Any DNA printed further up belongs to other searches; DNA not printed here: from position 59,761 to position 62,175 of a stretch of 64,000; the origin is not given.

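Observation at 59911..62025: RnfB fused to a complete GltD/NfnB-like flavoprotein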

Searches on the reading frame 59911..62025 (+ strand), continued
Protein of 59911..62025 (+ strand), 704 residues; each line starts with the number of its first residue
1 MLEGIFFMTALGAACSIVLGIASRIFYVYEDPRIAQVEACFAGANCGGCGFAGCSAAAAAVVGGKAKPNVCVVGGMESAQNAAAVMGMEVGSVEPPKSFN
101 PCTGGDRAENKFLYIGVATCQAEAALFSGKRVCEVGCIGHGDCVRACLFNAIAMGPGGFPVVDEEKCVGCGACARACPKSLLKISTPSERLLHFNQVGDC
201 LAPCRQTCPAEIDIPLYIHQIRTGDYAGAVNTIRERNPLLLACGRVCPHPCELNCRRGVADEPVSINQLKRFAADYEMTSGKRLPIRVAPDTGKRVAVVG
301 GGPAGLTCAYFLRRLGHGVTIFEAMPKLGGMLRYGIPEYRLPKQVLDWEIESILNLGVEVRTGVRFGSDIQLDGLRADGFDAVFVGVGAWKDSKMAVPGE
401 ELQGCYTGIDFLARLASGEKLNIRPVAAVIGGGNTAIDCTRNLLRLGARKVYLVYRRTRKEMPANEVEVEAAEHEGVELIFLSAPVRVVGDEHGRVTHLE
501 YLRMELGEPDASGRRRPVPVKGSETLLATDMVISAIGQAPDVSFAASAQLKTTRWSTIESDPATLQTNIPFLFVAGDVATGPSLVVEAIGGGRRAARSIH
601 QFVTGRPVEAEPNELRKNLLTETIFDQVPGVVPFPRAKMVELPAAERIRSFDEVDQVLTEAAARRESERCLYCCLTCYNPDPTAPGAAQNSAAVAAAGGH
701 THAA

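Call 6: find_encoding_contigs(protein=window:59911-62025:+, flank=10000, max_places=6)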
Protein window:59911-62025:+ (704 aa): 4 contigs read that carry it; 4 places shown.
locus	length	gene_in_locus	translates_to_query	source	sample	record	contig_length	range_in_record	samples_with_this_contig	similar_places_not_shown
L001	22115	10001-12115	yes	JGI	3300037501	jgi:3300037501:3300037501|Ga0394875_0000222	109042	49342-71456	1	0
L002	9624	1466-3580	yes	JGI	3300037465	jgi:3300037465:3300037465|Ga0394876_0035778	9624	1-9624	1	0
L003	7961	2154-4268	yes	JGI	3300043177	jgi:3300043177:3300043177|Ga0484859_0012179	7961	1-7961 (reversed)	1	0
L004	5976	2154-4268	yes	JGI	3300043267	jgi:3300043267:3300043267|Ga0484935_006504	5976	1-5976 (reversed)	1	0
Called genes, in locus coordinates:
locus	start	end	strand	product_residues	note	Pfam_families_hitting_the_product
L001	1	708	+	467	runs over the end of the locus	PF21799:MurD-like_N, PF08245:Mur_ligase_M, PF02875:Mur_ligase_C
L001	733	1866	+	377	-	PF01098:FTSW_RODA_SPOVE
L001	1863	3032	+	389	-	PF03033:Glyco_transf_28, PF13579:Glyco_trans_4_4 (weak), PF04101:Glyco_tran_28_C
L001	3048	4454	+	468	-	PF01225:Mur_ligase, PF08245:Mur_ligase_M, PF02875:Mur_ligase_C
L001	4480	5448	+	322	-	PF08478:POTRA_1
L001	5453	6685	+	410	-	PF11104:PilM_2 (faint), PF14450:FtsA, PF02491:SHS2_FTSA, PF06723:MreB_Mbl, PF14450:FtsA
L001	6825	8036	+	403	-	PF00091:Tubulin, PF12327:FtsZ_C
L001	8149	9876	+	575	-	PF19864:Radical_SAM_N2, PF04055:Radical_SAM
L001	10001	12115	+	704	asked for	PF04060:FeS, PF14697:Fer4_21 (weak), PF12838:Fer4_7, PF13187:Fer4_9 (weak), PF00037:Fer4, PF14691:Fer4_20, PF07992:Pyr_redox_2, PF13450:NAD_binding_8, +7 more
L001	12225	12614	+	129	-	PF02085:Cytochrom_CIII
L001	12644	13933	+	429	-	PF12837:Fer4_6 (faint), PF13183:Fer4_8 (faint), PF13237:Fer4_10 (weak), PF12838:Fer4_7 (weak), PF13187:Fer4_9 (weak), PF13534:Fer4_17 (weak)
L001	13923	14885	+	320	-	PF03116:NQR2_RnfD_RnfE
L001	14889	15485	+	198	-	PF04205:FMN_bind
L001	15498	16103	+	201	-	PF02508:Rnf-Nqr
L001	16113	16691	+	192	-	PF02508:Rnf-Nqr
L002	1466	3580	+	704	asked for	PF04060:FeS, PF14697:Fer4_21 (weak), PF12838:Fer4_7, PF13187:Fer4_9 (weak), PF00037:Fer4, PF14691:Fer4_20, PF07992:Pyr_redox_2, PF13450:NAD_binding_8, +7 more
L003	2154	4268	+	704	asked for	PF04060:FeS, PF14697:Fer4_21 (weak), PF12838:Fer4_7, PF13187:Fer4_9 (weak), PF00037:Fer4, PF14691:Fer4_20, PF07992:Pyr_redox_2, PF13450:NAD_binding_8, +7 more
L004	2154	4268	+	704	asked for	PF04060:FeS, PF14697:Fer4_21 (weak), PF12838:Fer4_7, PF13187:Fer4_9 (weak), PF00037:Fer4, PF14691:Fer4_20, PF07992:Pyr_redox_2, PF13450:NAD_binding_8, +7 more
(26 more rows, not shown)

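Call 9: search_solved_structures(query=window:59911-62025:+, max_evalue=0.00001)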
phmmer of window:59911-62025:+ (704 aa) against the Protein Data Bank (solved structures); distinct sequences matched with E-value up to 0.00001: 46.
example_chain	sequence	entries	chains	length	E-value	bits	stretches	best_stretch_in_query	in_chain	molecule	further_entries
9bov_A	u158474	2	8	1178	6.1e-133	447.8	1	191-675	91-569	Molybdopterin oxidoreductase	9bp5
9n5u_A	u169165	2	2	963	1.6e-130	439.8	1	188-626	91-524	NfnA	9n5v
8oh5_C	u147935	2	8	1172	1.1e-113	384.1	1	190-675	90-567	Formate dehydrogenase-O, major subunit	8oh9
4ylf_B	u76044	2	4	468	2.1e-95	323.8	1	202-606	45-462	Dihydropyrimidine dehydrogenase subunit A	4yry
5jca_L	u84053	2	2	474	1.8e-94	320.7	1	202-604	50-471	NADH-dependent Ferredoxin:NADP Oxidoreductase (NfnI) subunit alpha | NADH-dependent Ferredoxin:NADP Oxidoreductase subunit alpha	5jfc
5vj7_A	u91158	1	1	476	1.4e-81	278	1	202-604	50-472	Oxidoreductase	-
2vdc_G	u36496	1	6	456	7.3e-65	222.8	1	195-606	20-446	GLUTAMATE SYNTHASE [NADPH] SMALL CHAIN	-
6s6s_G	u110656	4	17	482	1.9e-64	221.5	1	194-606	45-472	Glutamate synthase [NADPH] small chain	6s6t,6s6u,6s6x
1gt8_A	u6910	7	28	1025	3.1e-61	210.9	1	201-605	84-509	DIHYDROPYRIMIDINE DEHYDROGENASE | Dihydropyrimidine dehydrogenase [NADP(+)]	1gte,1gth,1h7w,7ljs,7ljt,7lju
1h7x_A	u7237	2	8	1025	3.1e-61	210.9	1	201-605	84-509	DIHYDROPYRIMIDINE DEHYDROGENASE | Dihydropyrimidine dehydrogenase [NADP(+)]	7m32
7m31_A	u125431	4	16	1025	3.1e-61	210.9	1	201-605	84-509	Dihydropyrimidine dehydrogenase [NADP(+)]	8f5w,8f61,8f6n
7zc6_B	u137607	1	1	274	1.7e-48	168.7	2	6-190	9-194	RnfB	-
7mfm_I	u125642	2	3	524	2.8e-46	161.4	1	194-608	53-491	Glutamate synthase (NADPH) small chain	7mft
9eri_B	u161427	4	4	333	8.4e-43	149.9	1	8-188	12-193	Na(+)-translocating ferredoxin:NAD(+) oxidoreductase complex subunit B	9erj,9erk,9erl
8ahx_B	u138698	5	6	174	2.7e-17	65.6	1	1-91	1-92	Ion-translocating oxidoreductase complex subunit B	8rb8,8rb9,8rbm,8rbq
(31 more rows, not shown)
